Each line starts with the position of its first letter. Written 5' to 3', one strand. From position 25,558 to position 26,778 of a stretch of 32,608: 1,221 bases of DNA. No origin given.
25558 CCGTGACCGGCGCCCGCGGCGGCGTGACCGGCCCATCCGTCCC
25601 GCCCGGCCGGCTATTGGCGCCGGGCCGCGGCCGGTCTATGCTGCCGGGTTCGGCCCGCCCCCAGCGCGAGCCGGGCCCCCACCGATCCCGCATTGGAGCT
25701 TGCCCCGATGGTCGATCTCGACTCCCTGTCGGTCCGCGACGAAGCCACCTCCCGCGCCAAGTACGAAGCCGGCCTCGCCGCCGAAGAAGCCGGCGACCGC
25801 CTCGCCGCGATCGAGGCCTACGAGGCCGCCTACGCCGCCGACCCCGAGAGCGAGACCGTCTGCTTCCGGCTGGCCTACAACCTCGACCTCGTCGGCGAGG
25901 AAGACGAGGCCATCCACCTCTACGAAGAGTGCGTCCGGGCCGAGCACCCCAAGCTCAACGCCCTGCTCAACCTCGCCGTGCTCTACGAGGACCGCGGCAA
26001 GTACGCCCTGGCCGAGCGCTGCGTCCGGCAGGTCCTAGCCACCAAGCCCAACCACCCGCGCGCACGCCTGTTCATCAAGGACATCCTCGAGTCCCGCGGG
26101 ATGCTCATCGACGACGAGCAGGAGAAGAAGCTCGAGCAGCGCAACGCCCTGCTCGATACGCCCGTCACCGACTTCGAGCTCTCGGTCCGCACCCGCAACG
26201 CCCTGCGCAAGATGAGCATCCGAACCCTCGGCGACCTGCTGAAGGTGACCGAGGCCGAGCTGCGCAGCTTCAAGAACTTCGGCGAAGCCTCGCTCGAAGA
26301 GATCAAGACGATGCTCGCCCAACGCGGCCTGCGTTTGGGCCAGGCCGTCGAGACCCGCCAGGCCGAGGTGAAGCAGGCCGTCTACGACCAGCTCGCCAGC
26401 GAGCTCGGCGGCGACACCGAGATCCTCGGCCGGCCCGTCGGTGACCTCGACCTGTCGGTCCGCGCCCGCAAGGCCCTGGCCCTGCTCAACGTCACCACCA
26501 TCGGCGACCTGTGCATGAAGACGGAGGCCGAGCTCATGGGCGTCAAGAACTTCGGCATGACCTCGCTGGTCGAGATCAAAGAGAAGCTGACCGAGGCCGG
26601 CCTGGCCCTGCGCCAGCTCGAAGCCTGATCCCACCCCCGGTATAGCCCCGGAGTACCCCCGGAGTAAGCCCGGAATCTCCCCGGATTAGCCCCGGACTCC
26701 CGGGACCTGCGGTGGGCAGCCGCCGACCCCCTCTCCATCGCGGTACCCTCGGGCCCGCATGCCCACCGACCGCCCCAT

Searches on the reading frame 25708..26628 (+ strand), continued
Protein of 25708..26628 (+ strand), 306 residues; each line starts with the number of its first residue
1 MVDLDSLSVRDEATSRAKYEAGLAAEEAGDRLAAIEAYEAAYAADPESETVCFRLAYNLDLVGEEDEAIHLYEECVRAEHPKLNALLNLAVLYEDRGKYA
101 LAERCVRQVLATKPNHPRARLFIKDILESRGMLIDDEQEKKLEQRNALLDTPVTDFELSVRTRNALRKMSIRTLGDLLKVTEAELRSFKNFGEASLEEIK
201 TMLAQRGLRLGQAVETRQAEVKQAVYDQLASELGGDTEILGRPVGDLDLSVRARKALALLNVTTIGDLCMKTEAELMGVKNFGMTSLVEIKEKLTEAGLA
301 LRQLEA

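Call 28: find_related_loci(query=window:25708-26625:+, collection=metagenome_contigs, flank=10000)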
Query window:25708-26625:+ (306 aa) in metagenome_contigs; peptide patterns used: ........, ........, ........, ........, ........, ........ (x = any residue, [..] = any of these).
386 stretches matched a pattern; 48 encode a relative of the query (tblastn E <= 1e-3); 47 distinct loci.
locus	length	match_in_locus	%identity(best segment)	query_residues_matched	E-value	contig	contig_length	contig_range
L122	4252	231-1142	76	1-305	9e-156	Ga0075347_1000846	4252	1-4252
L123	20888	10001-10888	74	10-305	7e-148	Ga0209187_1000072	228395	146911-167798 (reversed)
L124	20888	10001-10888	74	10-305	7e-148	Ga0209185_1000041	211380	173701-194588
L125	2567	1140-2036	75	7-306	5e-156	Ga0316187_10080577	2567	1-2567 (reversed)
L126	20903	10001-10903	69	4-304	6e-143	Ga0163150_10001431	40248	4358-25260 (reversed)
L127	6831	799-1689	70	9-305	4e-143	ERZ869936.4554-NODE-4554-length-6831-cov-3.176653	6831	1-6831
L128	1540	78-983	70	4-305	1e-154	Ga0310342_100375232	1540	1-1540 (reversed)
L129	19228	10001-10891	72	9-306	5e-140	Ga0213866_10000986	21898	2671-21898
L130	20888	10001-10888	69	9-304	1e-139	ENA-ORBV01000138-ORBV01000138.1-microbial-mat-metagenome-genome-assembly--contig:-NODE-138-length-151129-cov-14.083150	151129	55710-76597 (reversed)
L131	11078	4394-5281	69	9-304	1e-139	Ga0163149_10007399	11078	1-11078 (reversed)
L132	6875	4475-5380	68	5-306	8e-139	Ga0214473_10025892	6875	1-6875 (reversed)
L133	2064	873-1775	70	4-305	2e-147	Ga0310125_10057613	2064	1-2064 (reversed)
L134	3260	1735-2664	74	1-306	6e-143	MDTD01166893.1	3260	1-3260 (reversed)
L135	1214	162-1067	69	4-305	2e-149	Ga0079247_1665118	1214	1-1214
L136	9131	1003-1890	72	9-305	2e-135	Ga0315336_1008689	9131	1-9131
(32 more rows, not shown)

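Call 30: find_encoding_contigs(protein=P0002, flank=10000, max_places=4)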
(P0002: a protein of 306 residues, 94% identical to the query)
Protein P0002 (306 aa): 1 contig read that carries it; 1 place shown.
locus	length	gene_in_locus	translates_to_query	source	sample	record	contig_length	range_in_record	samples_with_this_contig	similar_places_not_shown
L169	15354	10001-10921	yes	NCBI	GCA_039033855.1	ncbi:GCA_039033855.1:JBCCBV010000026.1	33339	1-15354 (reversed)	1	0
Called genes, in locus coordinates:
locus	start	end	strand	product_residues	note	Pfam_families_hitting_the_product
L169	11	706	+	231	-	PF01618:MotA_ExbB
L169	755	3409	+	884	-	PF11897:DUF3417, PF00343:Phosphorylase, PF28476:GlgP_C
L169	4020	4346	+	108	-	PF01588:tRNA_bind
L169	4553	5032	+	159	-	PF16697:Yop-YscD_cpl, PF00498:FHA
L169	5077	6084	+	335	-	PF00586:AIRS, PF02769:AIRS_C (weak)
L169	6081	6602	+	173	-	PF02367:TsaE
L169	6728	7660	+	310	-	PF13489:Methyltransf_23, PF06325:PrmA (weak), PF13847:Methyltransf_31, PF08241:Methyltransf_11, PF08242:Methyltransf_12, PF13649:Methyltransf_25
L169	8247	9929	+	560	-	PF00089:Trypsin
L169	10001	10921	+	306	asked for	PF13424:TPR_12 (faint), PF13432:TPR_16 (faint), PF24575:TPR_Slam (faint), PF00515:TPR_1 (faint), PF07719:TPR_2 (faint), PF13181:TPR_8 (faint), PF03118:RNA_pol_A_CTD, PF03118:RNA_pol_A_CTD, +3 more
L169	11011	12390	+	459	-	PF20706:GT4-conflict (weak), PF00534:Glycos_transf_1, PF13692:Glyco_trans_1_4, PF13524:Glyco_trans_1_2 (weak)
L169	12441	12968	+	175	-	PF00293:NUDIX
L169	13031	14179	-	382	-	PF13098:Thioredoxin_2, PF13899:Thioredoxin_7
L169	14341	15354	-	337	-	?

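Call 31: find_encoding_contigs(protein=P0003, flank=10000, max_places=4)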
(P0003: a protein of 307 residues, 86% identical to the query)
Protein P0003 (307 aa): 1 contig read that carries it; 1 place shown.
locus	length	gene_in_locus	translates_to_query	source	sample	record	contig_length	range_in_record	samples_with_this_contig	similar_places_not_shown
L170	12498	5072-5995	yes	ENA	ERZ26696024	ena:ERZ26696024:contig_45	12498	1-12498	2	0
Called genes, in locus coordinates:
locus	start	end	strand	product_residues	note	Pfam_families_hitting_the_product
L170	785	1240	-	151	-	-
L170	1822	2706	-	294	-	PF24251:DUF7453 (weak)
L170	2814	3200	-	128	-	PF24251:DUF7453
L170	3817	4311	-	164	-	-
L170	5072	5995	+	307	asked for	PF24575:TPR_Slam (faint), PF00515:TPR_1 (faint), PF07719:TPR_2 (faint), PF13181:TPR_8 (faint), PF14559:TPR_19 (weak), PF14559:TPR_19 (weak), PF03118:RNA_pol_A_CTD, PF03118:RNA_pol_A_CTD, +6 more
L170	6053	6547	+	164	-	PF00293:NUDIX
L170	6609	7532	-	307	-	PF13098:Thioredoxin_2, PF13899:Thioredoxin_7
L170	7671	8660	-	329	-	PF03190:Thioredox_DsbH (weak), PF13899:Thioredoxin_7, PF13098:Thioredoxin_2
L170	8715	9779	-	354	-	PF03190:Thioredox_DsbH, PF00085:Thioredoxin, PF13899:Thioredoxin_7, PF13098:Thioredoxin_2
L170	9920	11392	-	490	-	-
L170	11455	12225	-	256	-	PF02517:Rce1-like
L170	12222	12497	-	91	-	?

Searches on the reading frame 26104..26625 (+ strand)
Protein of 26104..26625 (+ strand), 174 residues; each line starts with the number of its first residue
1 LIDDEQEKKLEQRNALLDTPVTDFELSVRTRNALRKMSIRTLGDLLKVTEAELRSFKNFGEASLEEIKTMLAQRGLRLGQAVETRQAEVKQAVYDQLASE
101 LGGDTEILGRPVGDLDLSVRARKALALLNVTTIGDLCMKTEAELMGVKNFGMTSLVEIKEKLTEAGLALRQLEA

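Call 67: search_solved_structures(query=window:26104-26625:+, max_evalue=0.001, show_alignments=2)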
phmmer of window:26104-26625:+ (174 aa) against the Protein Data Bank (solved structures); distinct sequences matched with E-value up to 0.001: 50.
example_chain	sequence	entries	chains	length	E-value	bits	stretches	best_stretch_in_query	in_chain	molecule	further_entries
1coo_A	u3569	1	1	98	3.6e-13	53.2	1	8-84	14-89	RNA POLYMERASE ALPHA SUBUNIT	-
2jzb_A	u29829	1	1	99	4.1e-13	53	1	8-84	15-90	DNA-directed RNA polymerase subunit alpha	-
9gdo_G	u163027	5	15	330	6.4e-13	52.4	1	4-84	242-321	DNA-directed RNA polymerase subunit alpha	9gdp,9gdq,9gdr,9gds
3k4g_A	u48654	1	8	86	8.8e-13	52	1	15-84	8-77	DNA-directed RNA polymerase subunit alpha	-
1lb2_B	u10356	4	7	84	1e-12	51.8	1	16-84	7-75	DNA-directed RNA polymerase alpha chain | DNA-directed RNA polymerase subunit alpha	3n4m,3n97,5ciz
1xs9_D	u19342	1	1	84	1.2e-12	51.6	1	16-84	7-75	DNA-directed RNA polymerase alpha chain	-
6b6h_I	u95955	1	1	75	1.2e-12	51.5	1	16-83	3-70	DNA-directed RNA polymerase subunit alpha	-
6j9e_A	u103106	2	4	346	1.6e-12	51.1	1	16-84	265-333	DNA-directed RNA polymerase subunit alpha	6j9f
8hkc_A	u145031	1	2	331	3.7e-12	49.9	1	9-84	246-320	DNA-directed RNA polymerase subunit alpha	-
9w0n_a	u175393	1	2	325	3.7e-12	49.9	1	9-84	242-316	DNA-directed RNA polymerase subunit alpha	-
10ma_G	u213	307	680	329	3.8e-12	49.9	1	9-84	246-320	DNA-directed RNA polymerase subunit alpha | Escherichia coli RNA polymerase alpha subunit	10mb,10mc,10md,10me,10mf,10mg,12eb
8f3c_G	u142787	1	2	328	3.9e-12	49.9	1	9-84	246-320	DNA-directed RNA polymerase subunit alpha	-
4mex_A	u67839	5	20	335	3.9e-12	49.9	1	9-84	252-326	DNA-directed RNA polymerase subunit alpha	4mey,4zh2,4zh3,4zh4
8re4_A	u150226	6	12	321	4.2e-12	49.8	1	9-83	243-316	DNA-directed RNA polymerase subunit alpha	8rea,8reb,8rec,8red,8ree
6n4c_A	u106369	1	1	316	5e-12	49.5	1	9-83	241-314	DNA-directed RNA polymerase subunit alpha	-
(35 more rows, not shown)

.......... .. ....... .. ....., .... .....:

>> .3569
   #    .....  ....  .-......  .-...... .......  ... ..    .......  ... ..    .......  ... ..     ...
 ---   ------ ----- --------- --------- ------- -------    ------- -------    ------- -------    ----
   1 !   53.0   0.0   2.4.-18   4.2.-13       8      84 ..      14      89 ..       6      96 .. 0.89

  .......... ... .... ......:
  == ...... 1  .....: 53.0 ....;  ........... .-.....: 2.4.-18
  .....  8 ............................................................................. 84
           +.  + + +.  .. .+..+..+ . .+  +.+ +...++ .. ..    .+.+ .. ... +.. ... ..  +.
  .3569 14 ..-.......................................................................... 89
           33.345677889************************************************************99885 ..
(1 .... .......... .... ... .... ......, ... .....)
